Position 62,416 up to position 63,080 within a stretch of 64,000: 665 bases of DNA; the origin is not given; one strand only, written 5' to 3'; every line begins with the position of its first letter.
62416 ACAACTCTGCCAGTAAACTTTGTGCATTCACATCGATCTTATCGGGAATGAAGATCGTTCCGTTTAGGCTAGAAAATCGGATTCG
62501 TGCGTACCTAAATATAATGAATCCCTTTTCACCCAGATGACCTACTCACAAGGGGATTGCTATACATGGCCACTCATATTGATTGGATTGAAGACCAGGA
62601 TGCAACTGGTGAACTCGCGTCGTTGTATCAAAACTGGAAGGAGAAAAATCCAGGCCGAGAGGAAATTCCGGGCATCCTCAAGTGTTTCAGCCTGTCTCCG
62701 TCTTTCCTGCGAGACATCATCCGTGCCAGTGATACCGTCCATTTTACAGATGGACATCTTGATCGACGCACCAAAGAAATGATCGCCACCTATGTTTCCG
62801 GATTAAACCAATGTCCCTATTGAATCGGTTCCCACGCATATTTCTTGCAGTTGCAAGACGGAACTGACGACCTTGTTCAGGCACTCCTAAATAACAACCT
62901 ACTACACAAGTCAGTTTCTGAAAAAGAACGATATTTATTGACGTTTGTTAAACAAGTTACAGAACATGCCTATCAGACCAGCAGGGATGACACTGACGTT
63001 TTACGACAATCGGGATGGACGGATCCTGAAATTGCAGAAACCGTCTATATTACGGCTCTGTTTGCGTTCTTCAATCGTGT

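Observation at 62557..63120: In-frame TGA exactly at the AhpD active-site cysteine: candidate selenoprotein with downstream hairpin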

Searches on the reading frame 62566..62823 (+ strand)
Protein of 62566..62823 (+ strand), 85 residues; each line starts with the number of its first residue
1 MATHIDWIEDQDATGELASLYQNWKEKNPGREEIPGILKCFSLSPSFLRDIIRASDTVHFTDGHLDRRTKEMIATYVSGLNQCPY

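Call 34: find_encoding_contigs(protein=window:62569-62823:+, flank=10000, max_places=4)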
Protein window:62569-62823:+ (84 aa): no gene with exactly this product is on record in the collection.

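Call 35: find_encoding_contigs(protein=window:62566-62823:+, flank=10000, max_places=4)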
Protein window:62566-62823:+ (85 aa): 23 contigs read that carry it; 4 places shown.
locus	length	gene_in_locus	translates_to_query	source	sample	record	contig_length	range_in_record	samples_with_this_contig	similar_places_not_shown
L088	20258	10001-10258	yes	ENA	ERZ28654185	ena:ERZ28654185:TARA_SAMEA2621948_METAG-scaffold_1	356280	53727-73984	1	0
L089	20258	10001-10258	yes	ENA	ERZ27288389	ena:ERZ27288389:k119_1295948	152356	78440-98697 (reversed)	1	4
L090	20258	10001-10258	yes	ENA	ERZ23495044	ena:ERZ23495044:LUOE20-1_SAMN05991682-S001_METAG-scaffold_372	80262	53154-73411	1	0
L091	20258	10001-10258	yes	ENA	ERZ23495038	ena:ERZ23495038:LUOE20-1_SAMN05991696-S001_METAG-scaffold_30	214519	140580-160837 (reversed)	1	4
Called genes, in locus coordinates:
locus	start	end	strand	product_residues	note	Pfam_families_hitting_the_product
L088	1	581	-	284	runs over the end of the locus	PF01493:GXGXG (faint)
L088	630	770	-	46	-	-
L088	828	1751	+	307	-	-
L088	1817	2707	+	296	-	-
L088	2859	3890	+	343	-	PF02885:Glycos_trans_3N, PF00591:Glycos_transf_3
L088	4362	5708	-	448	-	PF07394:DUF1501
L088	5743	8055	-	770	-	PF07635:PSCyt1, PF07583:PSCyt2, PF07587:PSD1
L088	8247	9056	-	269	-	-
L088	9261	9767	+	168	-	-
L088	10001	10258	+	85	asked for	-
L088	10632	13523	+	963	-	PF13435:Cytochrome_C554 (faint), PF13424:TPR_12 (faint), PF13431:TPR_17 (faint), PF00515:TPR_1 (faint), PF07719:TPR_2 (faint), PF13181:TPR_8 (faint), PF13414:TPR_11 (faint), PF13432:TPR_16 (faint), +1 more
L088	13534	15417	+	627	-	PF01839:FG-GAP (faint), PF13517:FG-GAP_3, PF07593:UnbV_ASPIC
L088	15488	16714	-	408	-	PF13469:Sulfotransfer_3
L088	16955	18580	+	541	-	PF02776:TPP_enzyme_N, PF00205:TPP_enzyme_M, PF02775:TPP_enzyme_C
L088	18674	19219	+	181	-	-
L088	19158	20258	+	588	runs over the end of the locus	PF14716:HHH_8, PF11798:IMS_HHH (faint), PF14520:HHH_5 (weak), PF14791:DNA_pol_B_thumb, PF02811:PHP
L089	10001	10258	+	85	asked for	-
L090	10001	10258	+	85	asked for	-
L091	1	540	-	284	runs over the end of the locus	PF01493:GXGXG (faint)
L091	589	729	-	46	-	-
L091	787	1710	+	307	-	PF01408:GFO_IDH_MocA (faint)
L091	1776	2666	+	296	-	-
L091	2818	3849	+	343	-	PF02885:Glycos_trans_3N, PF00591:Glycos_transf_3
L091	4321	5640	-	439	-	PF07394:DUF1501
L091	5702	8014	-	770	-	PF07635:PSCyt1, PF07583:PSCyt2, PF07587:PSD1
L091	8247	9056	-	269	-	-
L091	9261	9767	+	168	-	-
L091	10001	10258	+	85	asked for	-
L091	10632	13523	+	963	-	PF13435:Cytochrome_C554 (faint), PF13424:TPR_12 (faint), PF13431:TPR_17 (faint), PF00515:TPR_1 (faint), PF07719:TPR_2 (faint), PF13181:TPR_8 (faint), PF13414:TPR_11 (faint), PF13432:TPR_16 (faint), +1 more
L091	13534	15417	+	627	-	PF01839:FG-GAP (faint), PF13517:FG-GAP_3, PF07593:UnbV_ASPIC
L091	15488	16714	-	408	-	PF13469:Sulfotransfer_3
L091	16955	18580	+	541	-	PF02776:TPP_enzyme_N, PF00205:TPP_enzyme_M, PF02775:TPP_enzyme_C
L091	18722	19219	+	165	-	-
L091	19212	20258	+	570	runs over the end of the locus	PF14716:HHH_8, PF11798:IMS_HHH (faint), PF14520:HHH_5 (weak), PF14791:DNA_pol_B_thumb, PF02811:PHP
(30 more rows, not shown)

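Call 68: search_protein_families(library=pfam, proteins=[L088:10632-13523:+, L088:13534-15417:+, L088:9261-9767:+, L088:8247-9056:-], max_evalue=0.01)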
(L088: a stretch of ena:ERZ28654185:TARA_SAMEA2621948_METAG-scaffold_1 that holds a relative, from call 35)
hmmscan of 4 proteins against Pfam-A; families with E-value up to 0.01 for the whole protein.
L088:10632-13523:+ (963 aa): 10 families
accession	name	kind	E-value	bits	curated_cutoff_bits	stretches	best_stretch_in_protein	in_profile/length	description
PF14559.12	TPR_19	-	4.2e-09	37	25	2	865-914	8-57/68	Tetratricopeptide repeat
PF07719.23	TPR_2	-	7.5e-09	35.5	27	0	757-783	1-27/34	Tetratricopeptide repeat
PF13432.12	TPR_16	-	2.7e-08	34.5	32.7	2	735-783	7-57/65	Tetratricopeptide repeat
PF00515.34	TPR_1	-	2e-07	31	27.8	0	758-783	2-27/34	Tetratricopeptide repeat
PF13414.12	TPR_11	-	8.2e-07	29.1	26.8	1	865-896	11-42/42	TPR repeat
PF13435.11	Cytochrome_C554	-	1.6e-06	29.4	20.8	1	225-313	2-84/84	Cytochrome c554 and c-prime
PF13431.12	TPR_17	-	3.8e-06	27.2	24.4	0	757-777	13-33/34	Tetratricopeptide repeat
PF13181.12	TPR_8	-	3.8e-06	27.1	25.7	0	884-903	3-22/34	Tetratricopeptide repeat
PF13424.12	TPR_12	-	1.6e-05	25.4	30.1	0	862-904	24-67/77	Tetratricopeptide repeat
PF14522.11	Cytochrome_C7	-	0.0013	19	24.8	0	222-313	13-67/67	Cytochrome c7 and related cytochrome c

L088:13534-15417:+ (627 aa): 3 families
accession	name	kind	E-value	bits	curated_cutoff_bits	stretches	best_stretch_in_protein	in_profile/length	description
PF13517.12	FG-GAP_3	-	4.4e-28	98.1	26.9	3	99-173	1-61/61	FG-GAP-like repeat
PF07593.17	UnbV_ASPIC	-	5.4e-18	65.1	23.4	1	552-621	1-67/68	ASPIC and UnbV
PF01839.29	FG-GAP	-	1.8e-06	28.1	22.1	0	496-518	3-25/37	FG-GAP repeat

L088:9261-9767:+ (168 aa): 0 families

L088:8247-9056:- (269 aa): 0 families

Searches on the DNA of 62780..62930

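Call 55: search_rna_families(source=window, start=62780, end=62930, threshold=evalue, max_evalue=10, show_alignments=3)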
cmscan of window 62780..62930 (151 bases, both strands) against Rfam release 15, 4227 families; matches with E-value up to 10: 2.
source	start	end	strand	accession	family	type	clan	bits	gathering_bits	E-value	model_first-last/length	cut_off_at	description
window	62794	62874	+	RF00068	SNORD21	Gene; snRNA; snoRNA; CD-box;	-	13.4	63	8.3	1-95/95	no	Small nucleolar RNA SNORD21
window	62848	62868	+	RF03012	Mu-gpT-DE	Gene; sRNA;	-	11.4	49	3.2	7-27/53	no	Mu-gpT-DE RNA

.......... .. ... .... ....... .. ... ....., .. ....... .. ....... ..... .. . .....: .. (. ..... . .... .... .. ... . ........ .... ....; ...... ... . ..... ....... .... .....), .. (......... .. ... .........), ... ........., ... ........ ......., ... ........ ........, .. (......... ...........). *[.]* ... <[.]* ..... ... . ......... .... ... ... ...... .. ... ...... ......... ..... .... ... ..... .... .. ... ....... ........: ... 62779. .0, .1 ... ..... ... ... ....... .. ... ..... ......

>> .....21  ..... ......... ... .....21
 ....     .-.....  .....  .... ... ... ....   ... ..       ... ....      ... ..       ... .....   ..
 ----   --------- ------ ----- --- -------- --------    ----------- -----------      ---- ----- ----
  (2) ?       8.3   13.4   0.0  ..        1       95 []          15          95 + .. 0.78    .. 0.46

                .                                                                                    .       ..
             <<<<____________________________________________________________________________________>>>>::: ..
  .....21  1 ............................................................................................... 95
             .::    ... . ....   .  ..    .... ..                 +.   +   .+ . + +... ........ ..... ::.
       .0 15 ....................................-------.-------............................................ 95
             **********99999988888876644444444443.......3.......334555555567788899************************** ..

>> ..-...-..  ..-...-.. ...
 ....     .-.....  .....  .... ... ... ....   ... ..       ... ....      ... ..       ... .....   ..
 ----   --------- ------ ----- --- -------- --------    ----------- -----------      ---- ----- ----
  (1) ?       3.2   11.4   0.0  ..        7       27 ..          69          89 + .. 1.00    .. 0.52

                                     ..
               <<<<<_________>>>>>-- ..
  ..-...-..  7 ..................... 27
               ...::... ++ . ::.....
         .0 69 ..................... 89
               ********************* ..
